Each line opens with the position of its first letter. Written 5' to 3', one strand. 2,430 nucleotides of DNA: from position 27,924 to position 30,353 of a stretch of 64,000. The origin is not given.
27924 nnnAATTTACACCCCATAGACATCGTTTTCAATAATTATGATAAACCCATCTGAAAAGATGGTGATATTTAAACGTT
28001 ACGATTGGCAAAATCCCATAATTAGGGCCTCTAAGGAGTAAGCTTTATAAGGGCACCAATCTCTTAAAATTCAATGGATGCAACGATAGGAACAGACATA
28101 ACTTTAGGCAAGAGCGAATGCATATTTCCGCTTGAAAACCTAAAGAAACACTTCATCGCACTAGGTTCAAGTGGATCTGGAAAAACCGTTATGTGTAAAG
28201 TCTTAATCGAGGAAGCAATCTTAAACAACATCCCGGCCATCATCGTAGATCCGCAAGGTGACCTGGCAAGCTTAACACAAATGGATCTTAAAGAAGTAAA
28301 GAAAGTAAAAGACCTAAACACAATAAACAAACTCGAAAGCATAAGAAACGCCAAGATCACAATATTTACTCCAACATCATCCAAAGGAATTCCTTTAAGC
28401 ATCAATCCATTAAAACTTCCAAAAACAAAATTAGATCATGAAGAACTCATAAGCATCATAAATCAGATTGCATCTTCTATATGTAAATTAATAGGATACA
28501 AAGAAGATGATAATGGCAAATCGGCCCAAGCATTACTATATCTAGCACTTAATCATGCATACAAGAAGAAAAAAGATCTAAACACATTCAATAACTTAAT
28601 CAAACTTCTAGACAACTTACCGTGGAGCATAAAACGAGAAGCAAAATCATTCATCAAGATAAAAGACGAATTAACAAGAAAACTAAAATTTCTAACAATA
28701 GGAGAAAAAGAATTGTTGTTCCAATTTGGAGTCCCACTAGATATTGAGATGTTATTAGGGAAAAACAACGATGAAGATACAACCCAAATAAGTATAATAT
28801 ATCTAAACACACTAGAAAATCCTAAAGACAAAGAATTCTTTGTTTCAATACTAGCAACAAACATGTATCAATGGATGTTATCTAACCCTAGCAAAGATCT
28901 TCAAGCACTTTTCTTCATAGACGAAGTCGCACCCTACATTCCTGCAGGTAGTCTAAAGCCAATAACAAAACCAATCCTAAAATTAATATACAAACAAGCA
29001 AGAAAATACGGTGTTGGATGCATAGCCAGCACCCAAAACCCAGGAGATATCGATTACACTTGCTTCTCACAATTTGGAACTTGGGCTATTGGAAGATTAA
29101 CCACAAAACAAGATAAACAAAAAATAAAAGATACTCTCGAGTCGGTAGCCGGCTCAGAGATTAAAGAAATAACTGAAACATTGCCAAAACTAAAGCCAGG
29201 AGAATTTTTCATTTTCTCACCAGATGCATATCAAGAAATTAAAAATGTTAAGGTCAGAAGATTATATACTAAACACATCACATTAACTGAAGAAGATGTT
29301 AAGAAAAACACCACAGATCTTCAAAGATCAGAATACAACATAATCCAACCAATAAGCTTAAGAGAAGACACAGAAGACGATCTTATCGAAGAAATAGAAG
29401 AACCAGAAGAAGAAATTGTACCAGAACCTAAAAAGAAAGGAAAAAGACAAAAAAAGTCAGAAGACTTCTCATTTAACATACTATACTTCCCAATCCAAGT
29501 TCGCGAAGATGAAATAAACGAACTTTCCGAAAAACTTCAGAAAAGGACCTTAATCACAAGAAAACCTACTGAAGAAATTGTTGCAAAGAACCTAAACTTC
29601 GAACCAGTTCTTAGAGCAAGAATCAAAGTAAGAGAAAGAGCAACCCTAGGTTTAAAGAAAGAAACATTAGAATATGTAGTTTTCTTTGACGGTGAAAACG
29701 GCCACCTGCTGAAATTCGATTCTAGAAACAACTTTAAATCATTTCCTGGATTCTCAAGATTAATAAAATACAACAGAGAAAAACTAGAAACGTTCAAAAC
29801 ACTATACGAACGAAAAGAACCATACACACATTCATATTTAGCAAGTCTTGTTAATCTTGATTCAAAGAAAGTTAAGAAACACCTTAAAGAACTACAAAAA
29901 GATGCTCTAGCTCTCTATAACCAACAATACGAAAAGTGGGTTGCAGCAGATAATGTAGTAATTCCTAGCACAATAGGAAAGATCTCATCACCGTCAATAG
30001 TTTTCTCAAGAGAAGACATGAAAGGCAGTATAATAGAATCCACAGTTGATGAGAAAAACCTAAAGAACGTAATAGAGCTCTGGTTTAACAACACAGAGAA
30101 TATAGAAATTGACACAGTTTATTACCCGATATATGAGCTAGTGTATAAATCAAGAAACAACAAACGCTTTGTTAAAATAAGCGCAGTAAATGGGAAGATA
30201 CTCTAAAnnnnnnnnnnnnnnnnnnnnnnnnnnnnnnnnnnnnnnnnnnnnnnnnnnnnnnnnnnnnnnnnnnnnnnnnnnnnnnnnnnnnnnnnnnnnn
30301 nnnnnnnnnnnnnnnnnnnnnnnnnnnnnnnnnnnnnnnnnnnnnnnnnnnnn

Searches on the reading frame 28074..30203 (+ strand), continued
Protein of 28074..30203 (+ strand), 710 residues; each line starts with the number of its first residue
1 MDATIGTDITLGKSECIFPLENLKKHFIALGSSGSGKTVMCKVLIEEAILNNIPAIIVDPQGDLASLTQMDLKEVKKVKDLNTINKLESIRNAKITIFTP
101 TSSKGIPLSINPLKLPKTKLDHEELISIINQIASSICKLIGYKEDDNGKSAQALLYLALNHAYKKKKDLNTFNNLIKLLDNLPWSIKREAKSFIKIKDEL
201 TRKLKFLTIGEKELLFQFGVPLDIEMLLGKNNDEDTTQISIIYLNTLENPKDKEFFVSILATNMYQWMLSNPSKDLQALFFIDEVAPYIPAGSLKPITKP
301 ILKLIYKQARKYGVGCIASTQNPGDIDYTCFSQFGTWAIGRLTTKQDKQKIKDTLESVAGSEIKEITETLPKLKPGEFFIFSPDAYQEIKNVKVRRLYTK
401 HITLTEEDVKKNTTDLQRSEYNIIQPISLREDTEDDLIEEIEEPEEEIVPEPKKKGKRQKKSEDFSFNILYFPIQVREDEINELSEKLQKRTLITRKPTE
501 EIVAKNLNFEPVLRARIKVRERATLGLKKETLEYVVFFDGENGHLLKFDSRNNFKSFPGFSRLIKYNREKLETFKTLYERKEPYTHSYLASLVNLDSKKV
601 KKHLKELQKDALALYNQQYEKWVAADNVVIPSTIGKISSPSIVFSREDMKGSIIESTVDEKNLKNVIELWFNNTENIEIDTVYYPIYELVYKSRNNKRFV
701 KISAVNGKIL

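Call 37: fold_search(model_id=the predicted structure, library=pdb)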
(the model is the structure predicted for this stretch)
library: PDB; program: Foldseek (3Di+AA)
matches with E <= 10: 1551; with E <= 0.001: 145
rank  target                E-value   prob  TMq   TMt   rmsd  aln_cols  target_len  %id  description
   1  4d2i_B                3.3e-15  1.00  0.35  0.52   7.8       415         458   17  Crystal structure of the HerA hexameric DNA translocase from Sulfolobus solfataricus bound to AMP-PNP (released 2014-12-03)
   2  4d2i_A                4.6e-15  1.00  0.34  0.51   7.7       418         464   16  Crystal structure of the HerA hexameric DNA translocase from Sulfolobus solfataricus bound to AMP-PNP (released 2014-12-03)
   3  9x1m_A                1.4e-14  1.00  0.40  0.48   4.4       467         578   15  The cryo-EM structure of HerA-NurA complex with AMPPNP and dsDNA from Thermococcus kodakarensis (released 2026-02-04)
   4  8wod_D                1.9e-14  1.00  0.36  0.50   9.6       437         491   17  Cryo-EM structure of SIR2/HerA complex (released 2024-09-11)
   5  8wj3_N                4.5e-14  1.00  0.39  0.50   7.2       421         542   19  Cryo-EM structure of a bacterial protein (released 2024-09-11)
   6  8xau_A                5.9e-14  1.00  0.38  0.47  10.6       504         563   17  Cryo-EM structure of HerA (released 2024-06-05)
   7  8wld_L                5.9e-14  1.00  0.38  0.40  12.5       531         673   16  Cryo-EM structure of SIR2/HerA antiphage complex (released 2024-09-11)
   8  8woc_D                1.1e-13  1.00  0.37  0.46   9.6       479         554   17  Cryo-EM structure of SIR2/HerA complex (released 2024-09-11)
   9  8wof_D                1.4e-13  1.00  0.36  0.46   9.8       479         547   17  Cryo-EM structure of SIR2/HerA complex (released 2024-09-11)
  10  8xau_E                1.4e-13  1.00  0.38  0.48   8.9       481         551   17  Cryo-EM structure of HerA (released 2024-06-05)
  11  8wld_D                1.6e-13  1.00  0.38  0.41   9.5       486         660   17  Cryo-EM structure of SIR2/HerA antiphage complex (released 2024-09-11)
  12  8wiv_D                1.7e-13  1.00  0.38  0.44   9.4       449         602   16  Cryo-EM structure of a bacterial protein (released 2024-09-11)
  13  8xav_A                1.8e-13  1.00  0.37  0.45   9.0       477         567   19  Cryo-EM structure of an anti-phage defense complex (released 2024-06-05)
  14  8yhx_A                1.9e-13  1.00  0.36  0.44  10.3       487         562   16  Cryo-EM structure of the trimeric HerA (released 2024-11-06)
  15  8wld_A                2.7e-13  1.00  0.36  0.51   8.2       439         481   17  Cryo-EM structure of SIR2/HerA antiphage complex (released 2024-09-11)
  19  8xau_F                4.6e-13  1.00  0.36  0.46   9.2       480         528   19  Cryo-EM structure of HerA (released 2024-06-05)
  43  4ag5_B                1.1e-11  1.00  0.38  0.67   6.0       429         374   16  Structure of VirB4 of Thermoanaerobacter pseudethanolicus (released 2012-07-04)
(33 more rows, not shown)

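Call 44: search_protein_families(library=pfam, alignment_id=A1, max_evalue=0.01)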
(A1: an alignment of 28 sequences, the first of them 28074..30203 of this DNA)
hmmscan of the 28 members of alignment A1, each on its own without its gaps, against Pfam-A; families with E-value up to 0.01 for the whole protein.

A. member 1, window:28074-30203:+ (710 aa): 6 families
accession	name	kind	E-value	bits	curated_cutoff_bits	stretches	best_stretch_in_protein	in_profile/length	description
PF01935.23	DUF87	-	6.1e-13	49.8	23.2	1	20-253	18-210/220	Helicase HerA, central domain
PF05872.18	HerA_C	-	2.6e-08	33.4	22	1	18-108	15-106/502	Helicase HerA-like C-terminal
PF10412.15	TrwB_AAD_bind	-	5e-07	29.4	20.5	1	19-65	10-56/387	Type IV secretion-system coupling protein DNA-binding domain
PF12846.13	AAA_10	-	0.0012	18.4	27.5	1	26-119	23-99/362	AAA-like domain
PF04851.21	ResIII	-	0.0014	19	22.5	0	21-102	20-109/164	Type III restriction enzyme, res subunit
PF00270.35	DEAD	-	0.0046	17.1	26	0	24-101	14-103/167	DEAD/DEAH box helicase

B. families by the number of members that match (of 28 scanned): 34 families (the first 25 are shown)
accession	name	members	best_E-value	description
PF01935.23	DUF87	28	1.9e-16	Helicase HerA, central domain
PF05872.18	HerA_C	28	1.9e-14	Helicase HerA-like C-terminal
PF10412.15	TrwB_AAD_bind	27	1.4e-08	Type IV secretion-system coupling protein DNA-binding domain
PF12846.13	AAA_10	15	2.5e-07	AAA-like domain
PF12802.13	MarR_2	10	6.1e-08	MarR family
PF01978.25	TrmB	9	1.4e-06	Sugar-specific transcriptional regulator TrmB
PF01656.29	CbiA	9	0.0005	CobQ/CobB/MinD/ParA nucleotide binding domain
PF13412.12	HTH_24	7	6.7e-07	Winged helix-turn-helix DNA-binding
PF01047.28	MarR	5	2.4e-06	MarR family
PF03965.22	Penicillinase_R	5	1.3e-05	Penicillinase repressor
PF13401.12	AAA_22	5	0.00027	AAA domain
PF21984.2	DnaD_N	5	0.00093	DnaD N-terminal domain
PF00004.35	AAA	4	0.00096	ATPase family associated with various cellular activities (AAA)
PF02082.26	Rrf2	3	8.4e-06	Iron-dependent Transcriptional regulator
PF01022.26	HTH_5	3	2.4e-05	Bacterial regulatory protein, arsR family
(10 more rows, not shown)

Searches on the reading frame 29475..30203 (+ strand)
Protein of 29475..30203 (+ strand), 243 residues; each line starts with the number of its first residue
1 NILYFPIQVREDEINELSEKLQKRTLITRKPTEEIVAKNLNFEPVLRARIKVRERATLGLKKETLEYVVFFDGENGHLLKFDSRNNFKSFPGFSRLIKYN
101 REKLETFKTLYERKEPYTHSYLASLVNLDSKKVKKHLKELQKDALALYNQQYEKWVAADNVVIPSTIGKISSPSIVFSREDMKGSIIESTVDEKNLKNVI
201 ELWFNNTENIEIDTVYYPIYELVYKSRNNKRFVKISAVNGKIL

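Call 46: predict_structure(alignment_id=A3)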
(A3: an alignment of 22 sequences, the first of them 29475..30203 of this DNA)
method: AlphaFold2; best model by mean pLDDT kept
length: 243 residues; sequences in the alignment: 22
mean_pLDDT: 95.0   pTM: 0.88
mean pLDDT of the five models: 95.0, 94.6, 93.8, 93.4, 93.1
residues with pLDDT >= 90: 218; 70-90: 25; 50-70: 0; < 50: 0
segments of 3 or more residues with pLDDT < 50: none
pLDDT, mean of each block of 10 residues (from residue 1): 95 93 87 95 98 86 95 98 96 94 96 94 97 98 96 95 92 96 95 96 94 98 96 97 95
secondary structure, 60 per line:
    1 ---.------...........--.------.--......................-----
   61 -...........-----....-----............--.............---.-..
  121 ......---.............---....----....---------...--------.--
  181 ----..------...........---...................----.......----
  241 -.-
elements in order: H11-21 E34-55 E62-72 E78-81 E87-90 H91-98 H101-113 H119-126 H130-142 E146-149 E154-157 H193-203 E207-225 E230-236

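Call 49: fold_search(model_id=the predicted structure, library=pdb)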
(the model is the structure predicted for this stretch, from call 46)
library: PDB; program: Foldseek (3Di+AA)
matches with E <= 10: 1496; with E <= 0.001: 0
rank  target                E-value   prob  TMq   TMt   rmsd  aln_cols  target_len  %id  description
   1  5f8e_C                6.2e-03  1.00  0.21  0.15   3.5        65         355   12  Rv2258c-SAH (released 2016-06-29)
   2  5f8e_B                6.5e-03  1.00  0.21  0.15   3.4        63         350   13  Rv2258c-SAH (released 2016-06-29)
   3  5f8f_B                9.2e-03  1.00  0.21  0.15   2.9        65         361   17  Rv2258c-SFG (released 2016-06-29)
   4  5f8c_B                9.7e-03  1.00  0.21  0.14   3.4        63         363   13  Rv2258c-unbound (released 2016-06-29)
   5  5f8c_A                1.1e-02  1.00  0.21  0.14   3.4        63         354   13  Rv2258c-unbound (released 2016-06-29)
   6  4wcg_A                1.3e-02  1.00  0.22  0.79   2.1        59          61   15  The binding mode of Cyprinid Herpesvirus3 ORF112-Zalpha to Z-DNA (released 2015-11-18)
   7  8bif_D                1.6e-02  1.00  0.20  0.16   3.7        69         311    9  O-Methyltransferase Plu4892 in complex with SAH (released 2023-03-08)
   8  6wxq_A                1.6e-02  1.00  0.23  0.27   9.9       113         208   17  Crystal structure of CRISPR-associated transcription factor Csa3 complexed with cA4 (released 2021-11-17)
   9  2wte_A                1.8e-02  1.00  0.25  0.28  10.1       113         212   17  The structure of the CRISPR-associated protein, Csa3, from Sulfolobus solfataricus at 1.8 angstrom resolution. (released 2010-09-22)
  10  2d1h_A                2.0e-02  1.00  0.26  0.61   1.8        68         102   19  Crystal structure of ST1889 protein from thermoacidophilic archaeon Sulfolobus tokodaii (released 2006-09-05)
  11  4ka4_B                2.0e-02  1.00  0.23  0.86   1.5        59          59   15  Crystal structure of a proteolytically defined Zbeta domain of human DAI (ZBP1, DLM-1) (released 2013-05-15)
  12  4ka4_D                2.1e-02  1.00  0.22  0.80   2.0        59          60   15  Crystal structure of a proteolytically defined Zbeta domain of human DAI (ZBP1, DLM-1) (released 2013-05-15)
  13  2d1h_B                2.3e-02  1.00  0.27  0.63   2.4        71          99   18  Crystal structure of ST1889 protein from thermoacidophilic archaeon Sulfolobus tokodaii (released 2006-09-05)
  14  4kmf_A                2.5e-02  1.00  0.22  0.81   1.5        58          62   17  Crystal structure of Zalpha domain from Carassius auratus PKZ in complex with Z-DNA (released 2013-07-03)
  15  5yhz                  2.5e-02  1.00  0.23  0.37   2.5        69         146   20  Structure of Lactococcus lactis ZitR, E41A mutant (released 2017-12-06)
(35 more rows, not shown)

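Call 62: search_protein_representatives(alignment_id=A3)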
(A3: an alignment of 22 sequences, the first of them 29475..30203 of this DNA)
Query: 22 sequences, 245 profile positions. Proteins with E-value up to 0.001 (for the whole library): 1056; up to 1e-10: 265; up to 1e-30: 56. The best 150 are listed.
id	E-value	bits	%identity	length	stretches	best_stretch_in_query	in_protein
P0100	3.2e-74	265.7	-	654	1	2-244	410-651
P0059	2.0e-72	259.8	-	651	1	2-242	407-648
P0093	7.7e-70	251.4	-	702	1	2-244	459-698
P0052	2.8e-69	249.5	-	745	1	1-242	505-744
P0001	1.4e-67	243.9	-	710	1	3-243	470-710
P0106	3.2e-67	242.8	-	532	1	2-243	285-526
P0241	2.3e-66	240.0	-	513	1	2-243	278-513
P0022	8.0e-66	238.2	-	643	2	4-244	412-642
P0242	3.0e-65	236.3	-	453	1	2-243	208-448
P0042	2.1e-64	233.5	-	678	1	2-243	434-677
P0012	2.9e-63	229.8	-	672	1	2-243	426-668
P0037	2.0e-62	227.0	-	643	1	2-243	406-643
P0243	2.9e-62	226.6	-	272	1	3-244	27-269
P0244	1.4e-61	224.4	-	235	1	6-243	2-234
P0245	1.9e-61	223.9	-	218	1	23-242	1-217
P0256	1.6e-37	145.6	-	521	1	5-244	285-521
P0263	2.0e-33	132.1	-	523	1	7-243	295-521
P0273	1.2e-30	123.1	-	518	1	3-243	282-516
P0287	1.3e-26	109.8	-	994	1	8-243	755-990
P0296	1.1e-25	106.7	-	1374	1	4-244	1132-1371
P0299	5.8e-25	104.4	-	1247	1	6-242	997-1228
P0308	7.8e-24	100.7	-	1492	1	4-242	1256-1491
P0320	4.7e-23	98.1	-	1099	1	4-243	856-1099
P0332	1.2e-21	93.6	-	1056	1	5-243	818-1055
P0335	1.4e-21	93.3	-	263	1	4-243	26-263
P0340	4.4e-21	91.7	-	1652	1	33-241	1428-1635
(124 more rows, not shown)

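Call 63: search_protein_families(library=pfam, proteins=[P0256, P0263, P0273, P0296, P0299, P0308, P0340, P0287, P0320, P0335], max_evalue=0.001)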
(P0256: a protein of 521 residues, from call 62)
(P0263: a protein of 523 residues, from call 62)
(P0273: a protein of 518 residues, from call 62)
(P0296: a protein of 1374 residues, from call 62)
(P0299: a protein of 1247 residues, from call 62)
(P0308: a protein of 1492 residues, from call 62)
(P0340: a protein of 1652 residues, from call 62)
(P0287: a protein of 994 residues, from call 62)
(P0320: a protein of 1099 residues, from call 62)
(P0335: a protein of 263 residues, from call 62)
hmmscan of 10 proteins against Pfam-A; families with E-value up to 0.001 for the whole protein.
P0256 (521 aa): 4 families
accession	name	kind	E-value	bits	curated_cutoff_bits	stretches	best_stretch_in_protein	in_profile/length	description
PF01935.23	DUF87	-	7.3e-12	46.3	23.2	1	10-97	12-103/220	Helicase HerA, central domain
PF01978.25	TrmB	-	1.8e-06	28.1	25.6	1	374-436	4-64/68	Sugar-specific transcriptional regulator TrmB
PF03965.22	Penicillinase_R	-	2.1e-05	25.3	22.6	0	264-297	41-74/115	Penicillinase repressor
PF05872.18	HerA_C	-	0.00047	19.4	22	0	150-187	276-313/502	Helicase HerA-like C-terminal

P0263 (523 aa): 2 families
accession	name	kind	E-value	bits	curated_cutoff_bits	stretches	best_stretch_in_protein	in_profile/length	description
PF01935.23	DUF87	-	2.8e-12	47.7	23.2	1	15-152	17-145/220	Helicase HerA, central domain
PF12802.13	MarR_2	-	1.3e-07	32.1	27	1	381-437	2-61/61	MarR family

P0273 (518 aa): 4 families
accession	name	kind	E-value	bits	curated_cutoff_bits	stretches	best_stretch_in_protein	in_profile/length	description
PF01935.23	DUF87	-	2e-15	58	23.2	1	9-93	14-102/220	Helicase HerA, central domain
PF13401.12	AAA_22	-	0.00024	21.9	27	1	21-162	8-114/130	AAA domain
PF00004.35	AAA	-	0.00034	21.5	21.2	0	22-186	2-125/131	ATPase family associated with various cellular activities (AAA)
PF03413.25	PepSY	-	0.00047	20.8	24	0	483-517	27-58/60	Peptidase propeptide and YPEB domain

P0296 (1374 aa): 6 families
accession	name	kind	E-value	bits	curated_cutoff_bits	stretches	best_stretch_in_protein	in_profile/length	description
PF14890.11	Intein_splicing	-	2e-30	106.1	35.8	1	83-659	1-155/155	Intein splicing domain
PF14528.11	LAGLIDADG_3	-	1.2e-22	80.4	22.5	1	398-478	2-82/82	LAGLIDADG-like domain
PF01935.23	DUF87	-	6.9e-12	46.4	23.2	1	660-874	37-220/220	Helicase HerA, central domain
PF00004.35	AAA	-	0.00017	22.5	21.2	0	886-965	38-127/131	ATPase family associated with various cellular activities (AAA)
PF05204.19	Hom_end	-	0.00021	21.8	21.1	1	387-471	2-91/110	Homing endonuclease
PF05872.18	HerA_C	-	0.00041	19.6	22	0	901-1005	255-361/502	Helicase HerA-like C-terminal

P0299 (1247 aa): 3 families
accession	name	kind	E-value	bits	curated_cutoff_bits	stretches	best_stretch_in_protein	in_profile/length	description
PF05763.18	DUF835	-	1.6e-13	51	33.1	1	562-677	4-120/136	Protein of unknown function (DUF835)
PF01935.23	DUF87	-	1.8e-11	45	23.2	1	96-324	27-219/220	Helicase HerA, central domain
PF05872.18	HerA_C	-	0.00044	19.5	22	0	342-453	250-362/502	Helicase HerA-like C-terminal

P0308 (1492 aa): 4 families
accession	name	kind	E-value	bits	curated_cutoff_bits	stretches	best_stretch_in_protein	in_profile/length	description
PF14890.11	Intein_splicing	-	1e-22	81.1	35.8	1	321-748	3-155/155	Intein splicing domain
PF14528.11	LAGLIDADG_3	-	1.4e-19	70.6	22.5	1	538-622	3-82/82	LAGLIDADG-like domain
PF01935.23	DUF87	-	6e-10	40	23.2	1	749-964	37-220/220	Helicase HerA, central domain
PF05872.18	HerA_C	-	1.9e-05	24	22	1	989-1109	252-373/502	Helicase HerA-like C-terminal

P0340 (1652 aa): 2 families
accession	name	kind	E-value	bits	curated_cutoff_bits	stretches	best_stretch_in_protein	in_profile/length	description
PF05763.18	DUF835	-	2.3e-22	79.7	33.1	1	895-1015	15-136/136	Protein of unknown function (DUF835)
PF01935.23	DUF87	-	5e-10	40.3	23.2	1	98-326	28-220/220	Helicase HerA, central domain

P0287 (994 aa): 2 families
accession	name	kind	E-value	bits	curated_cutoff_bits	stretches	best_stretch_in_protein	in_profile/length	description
PF14528.11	LAGLIDADG_3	-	2.6e-13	50.5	22.5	1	194-256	4-75/82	LAGLIDADG-like domain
PF01935.23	DUF87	-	2.6e-08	34.7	23.2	1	446-479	34-68/220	Helicase HerA, central domain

P0320 (1099 aa): 4 families
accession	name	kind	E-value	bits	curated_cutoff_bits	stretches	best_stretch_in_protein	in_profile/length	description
PF01935.23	DUF87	-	7.2e-12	46.3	23.2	1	290-541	3-220/220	Helicase HerA, central domain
PF05872.18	HerA_C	-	7.5e-05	22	22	1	568-676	254-363/502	Helicase HerA-like C-terminal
PF00004.35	AAA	-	0.00051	20.9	21.2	0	567-633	57-127/131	ATPase family associated with various cellular activities (AAA)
PF06414.18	Zeta_toxin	-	0.00099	19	22.3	0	297-347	2-48/199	Zeta toxin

P0335 (263 aa): 0 families
